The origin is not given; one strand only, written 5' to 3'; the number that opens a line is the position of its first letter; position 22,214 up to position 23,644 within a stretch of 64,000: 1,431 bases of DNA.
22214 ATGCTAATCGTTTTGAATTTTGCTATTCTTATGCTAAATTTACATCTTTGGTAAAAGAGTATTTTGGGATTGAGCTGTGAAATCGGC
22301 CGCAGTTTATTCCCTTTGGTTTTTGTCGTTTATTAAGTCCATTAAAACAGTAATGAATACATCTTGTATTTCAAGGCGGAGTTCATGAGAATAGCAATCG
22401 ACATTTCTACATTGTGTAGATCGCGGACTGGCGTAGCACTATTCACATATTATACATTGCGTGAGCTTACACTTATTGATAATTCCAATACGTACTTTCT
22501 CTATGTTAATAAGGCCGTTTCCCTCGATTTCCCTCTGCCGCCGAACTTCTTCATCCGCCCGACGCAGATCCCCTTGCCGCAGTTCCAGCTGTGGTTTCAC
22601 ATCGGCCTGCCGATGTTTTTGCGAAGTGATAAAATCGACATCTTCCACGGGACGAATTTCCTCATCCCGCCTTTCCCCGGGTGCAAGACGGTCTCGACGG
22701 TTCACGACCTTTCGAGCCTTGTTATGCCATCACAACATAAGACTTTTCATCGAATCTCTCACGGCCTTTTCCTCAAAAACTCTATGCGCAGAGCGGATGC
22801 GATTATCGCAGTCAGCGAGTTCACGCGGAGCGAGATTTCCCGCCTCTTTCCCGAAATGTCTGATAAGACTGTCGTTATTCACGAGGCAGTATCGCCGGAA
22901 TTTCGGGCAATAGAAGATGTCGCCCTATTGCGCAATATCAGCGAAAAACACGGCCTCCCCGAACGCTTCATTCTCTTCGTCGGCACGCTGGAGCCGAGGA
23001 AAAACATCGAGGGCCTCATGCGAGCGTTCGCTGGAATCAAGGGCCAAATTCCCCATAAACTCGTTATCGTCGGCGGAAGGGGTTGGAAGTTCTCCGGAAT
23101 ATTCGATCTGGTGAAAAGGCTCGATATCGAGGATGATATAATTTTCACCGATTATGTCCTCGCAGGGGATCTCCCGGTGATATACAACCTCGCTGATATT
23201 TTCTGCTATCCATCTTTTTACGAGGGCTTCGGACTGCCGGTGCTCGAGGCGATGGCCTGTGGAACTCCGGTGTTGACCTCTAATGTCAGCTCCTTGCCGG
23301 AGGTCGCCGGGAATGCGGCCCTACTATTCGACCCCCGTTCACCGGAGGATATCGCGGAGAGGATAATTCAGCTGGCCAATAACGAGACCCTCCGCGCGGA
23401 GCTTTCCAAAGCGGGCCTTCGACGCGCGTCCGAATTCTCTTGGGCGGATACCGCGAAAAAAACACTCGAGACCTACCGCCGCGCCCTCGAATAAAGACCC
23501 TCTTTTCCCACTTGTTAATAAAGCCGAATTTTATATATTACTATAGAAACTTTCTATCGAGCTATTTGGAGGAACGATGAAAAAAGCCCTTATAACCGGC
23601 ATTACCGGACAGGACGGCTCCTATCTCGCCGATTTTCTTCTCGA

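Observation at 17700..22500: Low-GC island swapped into the glycan locus, with the right recombination junction inside a GT4 gene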

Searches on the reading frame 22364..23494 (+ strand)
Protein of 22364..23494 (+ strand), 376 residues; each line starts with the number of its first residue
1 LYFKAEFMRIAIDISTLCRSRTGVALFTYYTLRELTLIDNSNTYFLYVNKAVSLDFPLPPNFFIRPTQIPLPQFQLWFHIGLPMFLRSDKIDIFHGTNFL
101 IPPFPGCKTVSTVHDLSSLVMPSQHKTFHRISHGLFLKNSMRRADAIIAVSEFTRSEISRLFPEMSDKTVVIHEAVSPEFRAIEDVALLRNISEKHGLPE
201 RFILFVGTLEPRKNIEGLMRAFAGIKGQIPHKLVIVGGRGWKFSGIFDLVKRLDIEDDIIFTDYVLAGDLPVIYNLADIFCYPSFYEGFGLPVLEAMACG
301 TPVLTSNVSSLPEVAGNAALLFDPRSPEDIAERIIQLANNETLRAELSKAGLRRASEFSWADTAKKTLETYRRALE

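Call 5: search_protein_families(library=pfam, proteins=[window:22364-23494:+])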
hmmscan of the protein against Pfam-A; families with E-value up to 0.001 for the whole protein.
window:22364-23494:+ (376 aa): 5 families
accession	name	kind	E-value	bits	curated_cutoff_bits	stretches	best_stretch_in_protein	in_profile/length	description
PF00534.26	Glycos_transf_1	-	3.1e-40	138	26.4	1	194-351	7-169/172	Glycosyl transferases group 1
PF13692.12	Glyco_trans_1_4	-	3.3e-32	112.1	27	1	202-340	3-142/142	Glycosyl transferases group 1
PF13439.12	Glyco_transf_4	-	9.1e-13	49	28.5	1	67-179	49-169/170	Glycosyltransferase Family 4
PF13524.12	Glyco_trans_1_2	-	1.2e-08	35.5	25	1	240-368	23-143/144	Glycosyl transferase-like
PF20706.3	GT4-conflict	-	1.4e-08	34.6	26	1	200-374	197-361/385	Family 4 Glycosyltransferase in conflict systems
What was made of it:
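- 22513..23494 (+): GT4b, codons 44-369, with host composition. First gene of the conserved right flank. PF00534 scores 138 bits (call 5).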

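Call 6: search_protein_families(library=ncbifam, proteins=[window:22364-23494:+])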
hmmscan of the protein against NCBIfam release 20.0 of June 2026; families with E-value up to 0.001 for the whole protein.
window:22364-23494:+ (376 aa): 32 families (the best 25 are shown)
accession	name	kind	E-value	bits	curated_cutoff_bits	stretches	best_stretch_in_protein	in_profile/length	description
TIGR04047.1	MSMEG_0565_glyc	hypoth_equivalog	9.4e-33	113.8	259.85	1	138-373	133-373/373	MSMEG_0565 family glycosyltransferase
TIGR03449.1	mycothiol_MshA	equivalog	4.1e-28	98.4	462.5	1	145-375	166-404/406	D-inositol-3-phosphate glycosyltransferase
TIGR03999.1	thiol_BshA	equivalog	3.6e-27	95.3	273.7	1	137-375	138-374/375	N-acetyl-alpha-D-glucosaminyl L-malate synthase BshA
TIGR02149.1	glgA_Coryne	subfamily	8e-27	94.4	302.4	1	138-373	139-389/391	glycogen synthase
TIGR04157.1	glyco_rSAM_CFB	subfamily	4.4e-17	62.2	400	1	138-315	164-339/406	TIGR04157 family glycosyltransferase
NF050063.1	ProtGlycPglJ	equivalog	5.5e-17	62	500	1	125-369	126-361/363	N-acetylgalactosamine-N,N'-diacetylbacillosaminyl-diphospho-undecaprenol 4-alpha-N-acetylgalactosaminyltransferase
NF038295.1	EPS_HpsP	equivalog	7e-17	61.5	550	1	125-373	136-386/388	hormogonium polysaccharide biosynthesis glycosyltransferase HpsP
NF047684.1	TeichurnBiosyTuaC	equivalog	1.3e-16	60.5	550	1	137-374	158-389/391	teichuronic acid biosynthesis protein TuaC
TIGR03088.1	stp2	hypoth_equivalog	1.9e-16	60.1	409.05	1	200-375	194-374/374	TIGR03088 family PEP-CTERM/XrtA system glycosyltransferase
NF041876.1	EPS_EpsE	equivalog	2.4e-16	60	400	1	203-361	217-383/389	exopolysaccharide biosynthesis GT4 family glycosyltransferase EpsE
NF038229.1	Glyco4_Geo_Pelo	equivalog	5.7e-16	58.4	400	1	137-373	103-335/338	GPMC system family 4 glycosyltransferase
NF038298.1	EPS_HpsO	equivalog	1e-15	57.4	575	1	202-373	203-386/388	hormogonium polysaccharide biosynthesis glycosyltransferase HpsO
TIGR04063.1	stp3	hypoth_equivalog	2e-15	56.6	442.05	1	139-375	153-396/397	TIGR04063 family PEP-CTERM/XrtA system glycosyltransferase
NF053787.1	GlcN_PG_synth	equivalog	4.4e-13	48.8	480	1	200-374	197-359/361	N-acetylglucosaminyl phosphatidylglycerol synthase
NF041010.1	glycosy_Agl16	equivalog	1.5e-12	47.1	575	1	136-373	126-350/352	glycosylation protein Agl16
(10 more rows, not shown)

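Call 11: find_encoding_contigs(protein=window:22385-23494:+, flank=10000, max_places=10)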
Protein window:22385-23494:+ (369 aa): 12 contigs read that carry it; 5 places shown.
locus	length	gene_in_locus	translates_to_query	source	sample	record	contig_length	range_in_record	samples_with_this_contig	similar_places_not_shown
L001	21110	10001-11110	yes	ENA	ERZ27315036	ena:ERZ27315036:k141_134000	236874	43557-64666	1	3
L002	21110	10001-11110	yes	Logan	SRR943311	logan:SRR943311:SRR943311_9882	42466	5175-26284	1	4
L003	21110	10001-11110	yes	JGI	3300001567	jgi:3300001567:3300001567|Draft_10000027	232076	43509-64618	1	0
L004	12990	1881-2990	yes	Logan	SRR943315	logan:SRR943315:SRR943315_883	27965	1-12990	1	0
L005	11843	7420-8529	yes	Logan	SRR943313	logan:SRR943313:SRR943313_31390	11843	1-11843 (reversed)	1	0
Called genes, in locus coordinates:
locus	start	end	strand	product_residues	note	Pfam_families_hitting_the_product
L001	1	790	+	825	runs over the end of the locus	PF00521:DNA_topoisoIV, PF03989:DNA_gyraseA_C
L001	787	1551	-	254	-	PF00753:Lactamase_B, PF23023:Anti-Pycsar_Apyc1, PF13483:Lactamase_B_3 (faint), PF12706:Lactamase_B_2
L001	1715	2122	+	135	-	PF03692:CxxCxxCC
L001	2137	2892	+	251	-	PF02540:NAD_synthase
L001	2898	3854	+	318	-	PF01380:SIS, PF00571:CBS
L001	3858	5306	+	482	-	PF01943:Polysacc_synt, PF13440:Polysacc_synt_3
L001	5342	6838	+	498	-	PF01943:Polysacc_synt, PF13440:Polysacc_synt_3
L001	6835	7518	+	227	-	PF13489:Methyltransf_23, PF05175:MTS (weak), PF07021:MetW, PF13847:Methyltransf_31, PF08241:Methyltransf_11, PF08242:Methyltransf_12, PF13649:Methyltransf_25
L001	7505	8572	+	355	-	PF00156:Pribosyltran (weak)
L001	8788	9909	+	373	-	PF13439:Glyco_transf_4, PF00534:Glycos_transf_1, PF13692:Glyco_trans_1_4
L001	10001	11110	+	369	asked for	PF13439:Glyco_transf_4, PF20706:GT4-conflict, PF00534:Glycos_transf_1, PF13692:Glyco_trans_1_4, PF13524:Glyco_trans_1_2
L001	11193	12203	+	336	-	PF01370:Epimerase, PF04321:RmlD_sub_bind, PF16363:GDP_Man_Dehyd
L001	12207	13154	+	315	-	PF01073:3Beta_HSD, PF01370:Epimerase, PF02719:Polysacc_synt_2 (weak), PF04321:RmlD_sub_bind, PF13460:NAD_binding_10 (faint), PF16363:GDP_Man_Dehyd, PF07993:NAD_binding_4 (weak)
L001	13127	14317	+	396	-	PF00534:Glycos_transf_1, PF13692:Glyco_trans_1_4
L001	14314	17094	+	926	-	-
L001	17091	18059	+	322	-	PF04166:PdxA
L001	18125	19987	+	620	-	PF15902:Sortilin-Vps10 (weak), PF18962:Por_Secre_tail (weak)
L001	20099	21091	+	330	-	PF01244:Peptidase_M19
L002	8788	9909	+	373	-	PF13439:Glyco_transf_4, PF00534:Glycos_transf_1, PF13692:Glyco_trans_1_4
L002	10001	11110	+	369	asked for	PF13439:Glyco_transf_4, PF20706:GT4-conflict, PF00534:Glycos_transf_1, PF13692:Glyco_trans_1_4, PF13524:Glyco_trans_1_2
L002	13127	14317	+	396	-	PF00534:Glycos_transf_1, PF13692:Glyco_trans_1_4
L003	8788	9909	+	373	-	PF13439:Glyco_transf_4, PF00534:Glycos_transf_1, PF13692:Glyco_trans_1_4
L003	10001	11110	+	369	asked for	PF13439:Glyco_transf_4, PF20706:GT4-conflict, PF00534:Glycos_transf_1, PF13692:Glyco_trans_1_4, PF13524:Glyco_trans_1_2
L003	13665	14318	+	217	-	PF00534:Glycos_transf_1, PF13692:Glyco_trans_1_4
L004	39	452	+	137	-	-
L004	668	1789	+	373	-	PF13439:Glyco_transf_4, PF00534:Glycos_transf_1, PF13692:Glyco_trans_1_4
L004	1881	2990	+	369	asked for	PF13439:Glyco_transf_4, PF20706:GT4-conflict, PF00534:Glycos_transf_1, PF13692:Glyco_trans_1_4, PF13524:Glyco_trans_1_2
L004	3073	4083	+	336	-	PF01370:Epimerase, PF04321:RmlD_sub_bind, PF16363:GDP_Man_Dehyd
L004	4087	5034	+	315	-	PF01073:3Beta_HSD, PF01370:Epimerase, PF02719:Polysacc_synt_2 (weak), PF04321:RmlD_sub_bind, PF13460:NAD_binding_10 (faint), PF16363:GDP_Man_Dehyd, PF07993:NAD_binding_4 (weak)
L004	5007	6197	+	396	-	PF00534:Glycos_transf_1, PF13692:Glyco_trans_1_4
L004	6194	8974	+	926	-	-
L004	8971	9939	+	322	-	PF04166:PdxA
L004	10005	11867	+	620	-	PF15902:Sortilin-Vps10 (weak), PF18962:Por_Secre_tail (weak)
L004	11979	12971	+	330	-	PF01244:Peptidase_M19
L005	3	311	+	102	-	?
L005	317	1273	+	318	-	PF01380:SIS, PF00571:CBS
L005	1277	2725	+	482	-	PF01943:Polysacc_synt, PF13440:Polysacc_synt_3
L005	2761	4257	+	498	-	PF01943:Polysacc_synt, PF13440:Polysacc_synt_3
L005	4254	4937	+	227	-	PF13489:Methyltransf_23, PF05175:MTS (weak), PF07021:MetW, PF13847:Methyltransf_31, PF08241:Methyltransf_11, PF08242:Methyltransf_12, PF13649:Methyltransf_25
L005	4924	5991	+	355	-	PF00156:Pribosyltran (weak)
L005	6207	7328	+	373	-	PF13439:Glyco_transf_4, PF00534:Glycos_transf_1, PF13692:Glyco_trans_1_4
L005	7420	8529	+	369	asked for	PF13439:Glyco_transf_4, PF20706:GT4-conflict, PF00534:Glycos_transf_1, PF13692:Glyco_trans_1_4, PF13524:Glyco_trans_1_2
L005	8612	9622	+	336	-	PF01370:Epimerase, PF04321:RmlD_sub_bind, PF16363:GDP_Man_Dehyd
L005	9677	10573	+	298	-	PF01370:Epimerase, PF04321:RmlD_sub_bind, PF16363:GDP_Man_Dehyd, PF02719:Polysacc_synt_2 (weak), PF07993:NAD_binding_4 (weak)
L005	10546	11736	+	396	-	PF00534:Glycos_transf_1, PF13692:Glyco_trans_1_4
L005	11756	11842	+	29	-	?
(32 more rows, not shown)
